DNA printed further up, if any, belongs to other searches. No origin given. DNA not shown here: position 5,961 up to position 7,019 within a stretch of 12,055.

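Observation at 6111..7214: Orphan two-gene module: 113-aa beta-rich acidic protein plus 252-aa AAA_21/ABC-fold ATPase lacking any effector domain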

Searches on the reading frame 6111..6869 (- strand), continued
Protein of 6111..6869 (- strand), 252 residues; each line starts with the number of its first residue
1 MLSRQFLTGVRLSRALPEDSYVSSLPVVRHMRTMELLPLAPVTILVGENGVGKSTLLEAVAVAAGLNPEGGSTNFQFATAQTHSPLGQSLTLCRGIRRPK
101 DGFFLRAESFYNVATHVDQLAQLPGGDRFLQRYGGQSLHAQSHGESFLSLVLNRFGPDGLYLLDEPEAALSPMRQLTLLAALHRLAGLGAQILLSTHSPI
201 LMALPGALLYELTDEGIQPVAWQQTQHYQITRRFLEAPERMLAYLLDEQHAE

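Call 37: fold_search(model_id=the predicted structure, library=pdb)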
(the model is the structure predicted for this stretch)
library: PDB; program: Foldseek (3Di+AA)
matches with E <= 10: 1557; with E <= 0.001: 541
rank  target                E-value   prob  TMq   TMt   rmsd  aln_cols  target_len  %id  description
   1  7w7b_G                7.1e-07  1.00  0.45  0.49   8.8       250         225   18  Heme exporter HrtBA in complex with protoporphyrin IX containing manganese(III), high resolution data (released 2022-06-22)
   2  5lil_B                1.3e-06  1.00  0.48  0.23   7.4       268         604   16  Structure of Aggregatibacter actinomycetemcomitans MacB bound to ATPyS (P21) (released 2017-11-15)
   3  5lj6                  1.7e-06  1.00  0.48  0.23   7.4       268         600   16  Structure of Aggregatibacter actinomycetemcomitans MacB bound to ATPyS (P6522) (released 2017-11-15)
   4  7w7a_C                1.8e-06  1.00  0.45  0.52   7.1       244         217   19  Heme exporter in complex with Mn-containing protoporphyrin IX, Mn-anomalous data (released 2022-06-22)
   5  5lj7_B                2.1e-06  1.00  0.49  0.23   7.4       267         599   16  Structure of Aggregatibacter actinomycetemcomitans MacB bound to ATP (P21) (released 2017-11-15)
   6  2qi9_C                2.1e-06  1.00  0.48  0.48   8.3       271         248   17  ABC-transporter BtuCD in complex with its periplasmic binding protein BtuF (released 2007-08-14)
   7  7w7c_A                2.1e-06  1.00  0.44  0.49   7.7       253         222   18  Heme exporter in the unliganded form (released 2022-06-22)
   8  7w7a_G                2.5e-06  1.00  0.46  0.50   8.4       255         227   18  Heme exporter in complex with Mn-containing protoporphyrin IX, Mn-anomalous data (released 2022-06-22)
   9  3puv_B                2.6e-06  1.00  0.51  0.37   5.8       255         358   17  Crystal Structure of an outward-facing MBP-Maltose transporter complex bound to ADP-VO4 (released 2011-08-10)
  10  6xgz_E                2.9e-06  1.00  0.45  0.44  10.1       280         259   17  Crystal structure of E. coli MlaFB ABC transport subunits in the monomeric state (released 2020-07-15)
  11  5lil_A                3.5e-06  1.00  0.48  0.22   7.5       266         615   17  Structure of Aggregatibacter actinomycetemcomitans MacB bound to ATPyS (P21) (released 2017-11-15)
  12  9ge7_B                3.5e-06  1.00  0.41  0.45   8.1       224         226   21  Structure of E. coli YbbAP with bound ATP analogue (released 2025-05-28)
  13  8s5g_B                4.2e-06  1.00  0.43  0.45   8.9       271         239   14  BceABS nucleotide-free state (released 2025-09-03)
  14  7w7b_I                4.4e-06  1.00  0.40  0.45   9.7       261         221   17  Heme exporter HrtBA in complex with protoporphyrin IX containing manganese(III), high resolution data (released 2022-06-22)
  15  6xgy_A                4.7e-06  1.00  0.44  0.43   9.1       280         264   16  Crystal structure of E. coli MlaFB ABC transport subunits in the dimeric state (released 2020-07-15)
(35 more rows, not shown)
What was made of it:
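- Closest known: ABC transporter nucleotide-binding subunits. Same: Foldseek aligns them over the full length (probability 1.0, TM 0.45-0.5; call 37).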

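Call 40: search_dna_similar(query=window:6111-6869:-, collection=plasmids, mode=protein, max_rows=15, max_evalue=1e-10)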
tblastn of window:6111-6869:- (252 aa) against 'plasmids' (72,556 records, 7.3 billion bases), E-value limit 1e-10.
Records with a match: 50; places in all: 53; records where one place covers at least 80% of the query: 48.
Best place of each record, by identity: <60% 50.
By first word of the organism name: Streptomyces 10; Clostridium 7; Bacillus 4; Cupriavidus 3; Rhizobium 3; Caballeronia 2; Paenibacillus 2; Subdoligranulum 1; Mycobacterium 1; Amycolatopsis 1; and 16 more.
By predicted mobility (MOB-suite, as given by PLSDB): non-mobilizable 34; mobilizable 16.
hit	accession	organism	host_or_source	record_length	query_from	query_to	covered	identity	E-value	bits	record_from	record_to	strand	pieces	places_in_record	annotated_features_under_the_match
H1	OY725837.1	Subdoligranulum variabile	-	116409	6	246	96%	59.2%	2e-73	249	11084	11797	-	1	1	record has no annotation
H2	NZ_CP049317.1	Caballeronia sp. SBC2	whole organism,soil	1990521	1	249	99%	56.3%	2e-78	264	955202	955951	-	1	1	none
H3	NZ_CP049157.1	Caballeronia sp. SBC1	whole organism,soil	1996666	1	249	99%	56.3%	2e-78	264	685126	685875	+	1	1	none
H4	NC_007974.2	Cupriavidus metallidurans CH34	-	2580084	1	248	98%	56.2%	3e-75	254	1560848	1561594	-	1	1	none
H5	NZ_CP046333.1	Cupriavidus metallidurans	sedimentation pond in a zinc factory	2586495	1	248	98%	56.2%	3e-75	254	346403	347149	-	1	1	none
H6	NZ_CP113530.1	Mycobacterium sp. Aquia_216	Channa argus,spleen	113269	6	247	96%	55.7%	1e-72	247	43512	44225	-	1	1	AAA family ATPase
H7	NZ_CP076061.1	Cupriavidus sp. EM10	Pure-cultured cell,sewage water sludge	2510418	1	248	98%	53.4%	6e-72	245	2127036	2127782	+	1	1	none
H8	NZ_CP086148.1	Clostridium estertheticum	horse,single colony,meat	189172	1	249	99%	51.0%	1e-73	250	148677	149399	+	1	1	AAA family ATPase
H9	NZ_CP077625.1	Clostridium estertheticum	single colony,bovine feces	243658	1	249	99%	51.0%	1e-73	250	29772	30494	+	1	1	AAA family ATPase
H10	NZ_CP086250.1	Clostridium estertheticum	single colony,beef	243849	1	249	99%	51.0%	4e-73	248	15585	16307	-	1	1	AAA family ATPase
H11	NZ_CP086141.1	Clostridium estertheticum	bovine,single colony,feces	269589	1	249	99%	51.0%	4e-73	248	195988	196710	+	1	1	AAA family ATPase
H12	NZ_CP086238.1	Clostridium estertheticum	single colony,bovine feces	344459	1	249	99%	50.6%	4e-73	248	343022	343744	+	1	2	AAA family ATPase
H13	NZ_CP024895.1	Amycolatopsis sp. AA4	Soil sample,soil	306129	6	249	97%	50.8%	6e-63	219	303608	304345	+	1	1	AAA family ATPase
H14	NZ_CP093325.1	Bacillus sp. N5-665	whole organism,peat soil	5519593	6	247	96%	51.0%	3e-67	231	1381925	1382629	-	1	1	none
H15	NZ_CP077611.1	Clostridium estertheticum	single colony,bovine feces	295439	4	249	98%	50.0%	8e-72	245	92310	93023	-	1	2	AAA family ATPase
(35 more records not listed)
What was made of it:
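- Identity of 50-56% between Firmicutes, Actinobacteria and Betaproteobacteria (call 40) is, from general knowledge, atypical for fast-evolving defence genes.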

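Call 41: search_dna_similar(query=window:6111-6869:-, collection=phages, mode=protein, max_rows=10, max_evalue=1e-10)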
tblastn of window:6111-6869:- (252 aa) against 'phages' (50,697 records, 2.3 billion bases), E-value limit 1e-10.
Records with a match: 3; places in all: 3; records where one place covers at least 80% of the query: 3.
Best place of each record, by identity: <60% 3.
By first word of the organism name: Bacteriophage 2; Enterococcus 1.
By host as written in the record: - 3.
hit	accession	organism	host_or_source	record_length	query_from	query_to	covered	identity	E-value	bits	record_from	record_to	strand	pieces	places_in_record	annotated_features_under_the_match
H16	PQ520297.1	Enterococcus phage IME_EF3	-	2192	1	248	98%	45.2%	4e-60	206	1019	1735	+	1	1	record has no annotation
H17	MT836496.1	Bacteriophage sp.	human fecal samples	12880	2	248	98%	44.8%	7e-55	195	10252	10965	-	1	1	record has no annotation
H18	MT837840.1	Bacteriophage sp.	human fecal samples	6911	6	237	92%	28.9%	4e-16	83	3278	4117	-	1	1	record has no annotation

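Call 42: find_encoding_contigs(protein=P0134, flank=6000, max_places=1)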
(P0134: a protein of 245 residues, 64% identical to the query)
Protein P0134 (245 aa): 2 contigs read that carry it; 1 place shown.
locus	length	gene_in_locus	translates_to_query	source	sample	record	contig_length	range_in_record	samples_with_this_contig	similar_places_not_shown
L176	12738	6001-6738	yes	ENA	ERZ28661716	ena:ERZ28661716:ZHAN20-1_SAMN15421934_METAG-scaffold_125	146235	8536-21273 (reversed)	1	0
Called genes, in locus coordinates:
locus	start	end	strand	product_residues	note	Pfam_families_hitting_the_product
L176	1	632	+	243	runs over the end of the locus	PF02899:Phage_int_SAM_1 (weak), PF00589:Phage_integrase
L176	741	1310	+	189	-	-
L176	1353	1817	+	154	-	PF04542:Sigma70_r2, PF07638:Sigma70_ECF (weak), PF08281:Sigma70_r4_2, PF04545:Sigma70_r4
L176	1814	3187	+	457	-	PF13786:DUF4179, PF18705:DUF5643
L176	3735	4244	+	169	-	PF02075:RuvC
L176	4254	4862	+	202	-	PF01330:RuvA_N, PF00633:HHH (faint), PF14520:HHH_5, PF07499:RuvA_C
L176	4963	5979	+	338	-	PF06068:TIP49 (weak), PF01078:Mg_chelatase (faint), PF05496:RuvB_N, PF00004:AAA, PF07728:AAA_5, PF17864:AAA_lid_4, PF05491:WHD_RuvB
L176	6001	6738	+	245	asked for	PF02463:SMC_N (faint), PF13175:AAA_15 (weak), PF13476:AAA_23, PF13555:AAA_29 (faint), PF13304:AAA_21, PF13175:AAA_15 (weak)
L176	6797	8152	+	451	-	PF02878:PGM_PMM_I, PF02879:PGM_PMM_II, PF02880:PGM_PMM_III, PF00408:PGM_PMM_IV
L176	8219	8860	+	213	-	PF04542:Sigma70_r2, PF08281:Sigma70_r4_2 (weak)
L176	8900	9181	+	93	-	PF13451:zf_Tbcl, PF23477:zf_Tbcl_2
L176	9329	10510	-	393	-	PF02899:Phage_int_SAM_1 (faint), PF00589:Phage_integrase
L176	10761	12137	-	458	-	PF18073:Zn_ribbon_LapB, PF03796:DnaB_C, PF06745:ATPase, PF13481:AAA_25, PF23442:DUF7125, PF13191:AAA_16 (weak), PF00004:AAA (weak), PF13541:ChlI (faint)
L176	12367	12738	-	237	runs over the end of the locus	PF01520:Amidase_3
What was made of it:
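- L176 has ruvB followed by the ATPase without DUF6054 (call 42).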

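Call 43: find_encoding_contigs(protein=P0162, flank=6000, max_places=1)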
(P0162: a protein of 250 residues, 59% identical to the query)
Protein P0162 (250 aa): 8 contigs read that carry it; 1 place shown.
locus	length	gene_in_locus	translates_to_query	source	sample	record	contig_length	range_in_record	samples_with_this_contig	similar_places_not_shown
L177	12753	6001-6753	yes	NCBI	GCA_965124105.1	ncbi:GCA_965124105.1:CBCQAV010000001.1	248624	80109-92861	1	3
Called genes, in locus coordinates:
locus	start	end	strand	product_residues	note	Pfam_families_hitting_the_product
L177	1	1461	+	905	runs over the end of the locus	PF01551:Peptidase_M23, PF04122:CW_binding_2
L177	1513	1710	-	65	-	-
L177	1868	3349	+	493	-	PF08903:DUF1846, PF20921:DUF1846_C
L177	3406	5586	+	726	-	PF09371:Tex_N, PF22706:Tex_central_region, PF14639:YqgF, PF16921:Tex_YqgF, PF14635:HHH_7, PF12836:HHH_3, PF17674:HHH_9, PF00575:S1, +1 more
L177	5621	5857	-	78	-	PF12116:SpoIIID, PF13384:HTH_23 (weak)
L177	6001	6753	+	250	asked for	PF02463:SMC_N (faint), PF13476:AAA_23, PF00005:ABC_tran (weak), PF11398:DUF2813 (faint), PF13304:AAA_21 (weak), PF13175:AAA_15, PF13304:AAA_21 (weak)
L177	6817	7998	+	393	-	PF00155:Aminotran_1_2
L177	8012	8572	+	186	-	PF01613:Flavin_Reduct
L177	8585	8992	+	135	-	PF02579:Nitro_FeMo-Co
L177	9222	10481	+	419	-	PF02133:Transp_cyt_pur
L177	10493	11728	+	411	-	PF07969:Amidohydro_3, PF01979:Amidohydro_1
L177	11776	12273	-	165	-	PF03118:RNA_pol_A_CTD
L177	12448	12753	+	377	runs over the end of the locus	PF00149:Metallophos, PF12850:Metallophos_2 (weak), PF12320:SbcD_C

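Call 44: find_encoding_contigs(protein=P0173, flank=6000, max_places=1)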
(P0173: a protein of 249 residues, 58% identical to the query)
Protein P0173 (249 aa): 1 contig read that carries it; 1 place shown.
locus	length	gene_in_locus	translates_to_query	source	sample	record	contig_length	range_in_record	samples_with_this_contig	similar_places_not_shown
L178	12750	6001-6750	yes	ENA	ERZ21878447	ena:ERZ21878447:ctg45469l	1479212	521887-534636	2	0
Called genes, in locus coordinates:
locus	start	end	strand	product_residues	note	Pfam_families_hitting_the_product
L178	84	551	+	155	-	PF00190:Cupin_1 (weak), PF07883:Cupin_2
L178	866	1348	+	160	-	PF12682:Flavodoxin_4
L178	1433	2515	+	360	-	PF13228:DUF4037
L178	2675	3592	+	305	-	PF01841:Transglut_core (weak)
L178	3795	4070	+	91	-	PF01022:HTH_5, PF12802:MarR_2 (weak), PF12840:HTH_20, PF13412:HTH_24 (weak)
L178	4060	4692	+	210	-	PF07853:DUF1648, PF13630:SdpI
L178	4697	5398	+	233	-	PF10086:YhfC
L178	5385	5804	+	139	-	PF13026:DUF3887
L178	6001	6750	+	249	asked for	PF02463:SMC_N (faint), PF13476:AAA_23 (weak), PF13304:AAA_21, PF13175:AAA_15 (weak)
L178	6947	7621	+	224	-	PF03358:FMN_red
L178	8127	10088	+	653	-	PF03030:H_PPase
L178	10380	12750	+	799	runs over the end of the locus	PF09364:XFP_N, PF03894:XFP, PF09363:XFP_C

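Call 45: find_encoding_contigs(protein=P0214, flank=6000, max_places=1)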
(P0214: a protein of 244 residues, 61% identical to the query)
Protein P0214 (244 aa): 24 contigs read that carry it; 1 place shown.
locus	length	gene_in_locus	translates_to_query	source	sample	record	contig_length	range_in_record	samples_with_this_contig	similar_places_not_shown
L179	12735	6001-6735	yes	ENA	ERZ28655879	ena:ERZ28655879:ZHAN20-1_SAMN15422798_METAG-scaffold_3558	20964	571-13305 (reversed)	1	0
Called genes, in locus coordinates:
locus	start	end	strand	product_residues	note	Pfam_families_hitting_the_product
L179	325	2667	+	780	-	PF02574:S-methyl_trans, PF00809:Pterin_bind, PF02607:B12-binding_2, PF02310:B12-binding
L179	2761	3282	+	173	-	PF02075:RuvC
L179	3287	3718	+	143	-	-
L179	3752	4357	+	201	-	PF01330:RuvA_N, PF14520:HHH_5, PF07499:RuvA_C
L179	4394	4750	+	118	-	PF19524:DUF6054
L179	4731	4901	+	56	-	-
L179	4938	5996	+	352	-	PF05496:RuvB_N, PF01078:Mg_chelatase (faint), PF00004:AAA, PF07728:AAA_5, PF17864:AAA_lid_4, PF05491:WHD_RuvB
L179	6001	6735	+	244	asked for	PF13476:AAA_23, PF13555:AAA_29 (weak), PF02463:SMC_N (faint), PF13175:AAA_15 (weak), PF00005:ABC_tran (faint), PF13304:AAA_21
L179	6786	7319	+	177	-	-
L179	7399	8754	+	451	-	PF02878:PGM_PMM_I, PF02879:PGM_PMM_II, PF02880:PGM_PMM_III, PF00408:PGM_PMM_IV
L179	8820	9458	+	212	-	PF04542:Sigma70_r2, PF08281:Sigma70_r4_2 (weak)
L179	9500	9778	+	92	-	PF13451:zf_Tbcl, PF23477:zf_Tbcl_2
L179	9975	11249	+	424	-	PF12897:Asp_aminotransf, PF00155:Aminotran_1_2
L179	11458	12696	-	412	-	PF00365:PFK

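Call 53: find_encoding_contigs(protein=P0130, flank=5000, max_places=2)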
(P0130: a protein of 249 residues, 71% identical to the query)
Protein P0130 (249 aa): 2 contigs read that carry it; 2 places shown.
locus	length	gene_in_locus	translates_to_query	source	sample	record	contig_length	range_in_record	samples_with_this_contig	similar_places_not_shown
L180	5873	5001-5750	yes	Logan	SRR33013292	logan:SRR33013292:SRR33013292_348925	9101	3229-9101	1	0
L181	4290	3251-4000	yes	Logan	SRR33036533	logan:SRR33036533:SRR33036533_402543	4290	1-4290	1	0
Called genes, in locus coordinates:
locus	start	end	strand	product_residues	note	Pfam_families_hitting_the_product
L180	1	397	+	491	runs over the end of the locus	PF02838:Glyco_hydro_20b (weak), PF00728:Glyco_hydro_20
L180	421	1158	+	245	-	PF01182:Glucosamine_iso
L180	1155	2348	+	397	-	PF07969:Amidohydro_3 (faint), PF01979:Amidohydro_1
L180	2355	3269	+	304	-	PF00480:ROK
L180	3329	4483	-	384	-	PF02311:AraC_binding, PF07883:Cupin_2 (weak), PF00165:HTH_AraC (faint), PF12833:HTH_18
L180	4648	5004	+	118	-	PF19524:DUF6054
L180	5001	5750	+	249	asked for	PF02463:SMC_N (faint), PF13476:AAA_23, PF00005:ABC_tran (weak), PF13304:AAA_21, PF13175:AAA_15 (weak)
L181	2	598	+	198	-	?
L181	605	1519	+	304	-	PF00480:ROK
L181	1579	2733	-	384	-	PF02311:AraC_binding, PF07883:Cupin_2 (weak), PF00165:HTH_AraC (faint), PF12833:HTH_18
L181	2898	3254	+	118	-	PF19524:DUF6054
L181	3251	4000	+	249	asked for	PF02463:SMC_N (faint), PF13476:AAA_23, PF00005:ABC_tran (weak), PF13304:AAA_21, PF13175:AAA_15 (weak)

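Call 54: find_encoding_contigs(protein=P0131, flank=5000, max_places=2)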
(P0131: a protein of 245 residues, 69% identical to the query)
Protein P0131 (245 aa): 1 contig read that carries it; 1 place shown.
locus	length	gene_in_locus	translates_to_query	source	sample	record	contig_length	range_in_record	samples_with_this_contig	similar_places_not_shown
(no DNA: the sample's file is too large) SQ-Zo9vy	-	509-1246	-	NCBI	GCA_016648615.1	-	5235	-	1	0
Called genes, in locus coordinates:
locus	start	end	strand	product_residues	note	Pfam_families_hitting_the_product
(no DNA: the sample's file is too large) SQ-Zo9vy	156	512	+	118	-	PF19524:DUF6054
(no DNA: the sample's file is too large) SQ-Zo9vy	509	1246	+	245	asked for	PF00005:ABC_tran (weak), PF02463:SMC_N (faint), PF13476:AAA_23 (weak), PF13304:AAA_21, PF13175:AAA_15 (weak)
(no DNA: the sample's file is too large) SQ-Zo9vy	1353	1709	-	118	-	PF00453:Ribosomal_L20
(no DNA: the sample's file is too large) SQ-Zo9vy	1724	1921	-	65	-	PF01632:Ribosomal_L35p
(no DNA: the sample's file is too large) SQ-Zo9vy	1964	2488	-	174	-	PF05198:IF3_N, PF00707:IF3_C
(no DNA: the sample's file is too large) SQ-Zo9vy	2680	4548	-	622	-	-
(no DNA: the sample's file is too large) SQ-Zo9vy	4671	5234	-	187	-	?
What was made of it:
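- rplT flank: the P0131 contig (call 54).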

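Call 55: find_encoding_contigs(protein=P0125, flank=5000, max_places=3)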
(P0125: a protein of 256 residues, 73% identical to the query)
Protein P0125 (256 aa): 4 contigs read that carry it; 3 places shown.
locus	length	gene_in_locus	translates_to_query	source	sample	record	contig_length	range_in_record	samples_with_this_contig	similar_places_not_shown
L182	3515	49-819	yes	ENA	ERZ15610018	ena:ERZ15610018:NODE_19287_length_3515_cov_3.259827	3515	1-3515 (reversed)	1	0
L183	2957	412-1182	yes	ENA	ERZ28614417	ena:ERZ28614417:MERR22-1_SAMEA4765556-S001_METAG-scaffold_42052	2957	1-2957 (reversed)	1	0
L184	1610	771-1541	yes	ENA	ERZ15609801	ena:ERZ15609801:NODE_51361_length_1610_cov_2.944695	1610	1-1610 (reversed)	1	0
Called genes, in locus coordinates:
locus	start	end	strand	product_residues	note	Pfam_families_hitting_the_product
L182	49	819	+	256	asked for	PF02463:SMC_N (faint), PF13476:AAA_23 (weak), PF00005:ABC_tran (weak), PF13304:AAA_21, PF13175:AAA_15 (weak)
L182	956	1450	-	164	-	PF07456:Hpre_diP_synt_I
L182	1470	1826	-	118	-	PF07009:NusG_II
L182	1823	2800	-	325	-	PF02424:ApbE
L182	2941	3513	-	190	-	?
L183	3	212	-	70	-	?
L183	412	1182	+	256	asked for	PF02463:SMC_N (faint), PF13476:AAA_23 (weak), PF00005:ABC_tran (weak), PF13304:AAA_21, PF13175:AAA_15 (weak)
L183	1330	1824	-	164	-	PF07456:Hpre_diP_synt_I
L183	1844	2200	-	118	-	PF07009:NusG_II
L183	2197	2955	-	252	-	?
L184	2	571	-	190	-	?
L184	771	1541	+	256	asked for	PF02463:SMC_N (faint), PF13476:AAA_23 (weak), PF00005:ABC_tran (weak), PF13304:AAA_21, PF13175:AAA_15 (weak)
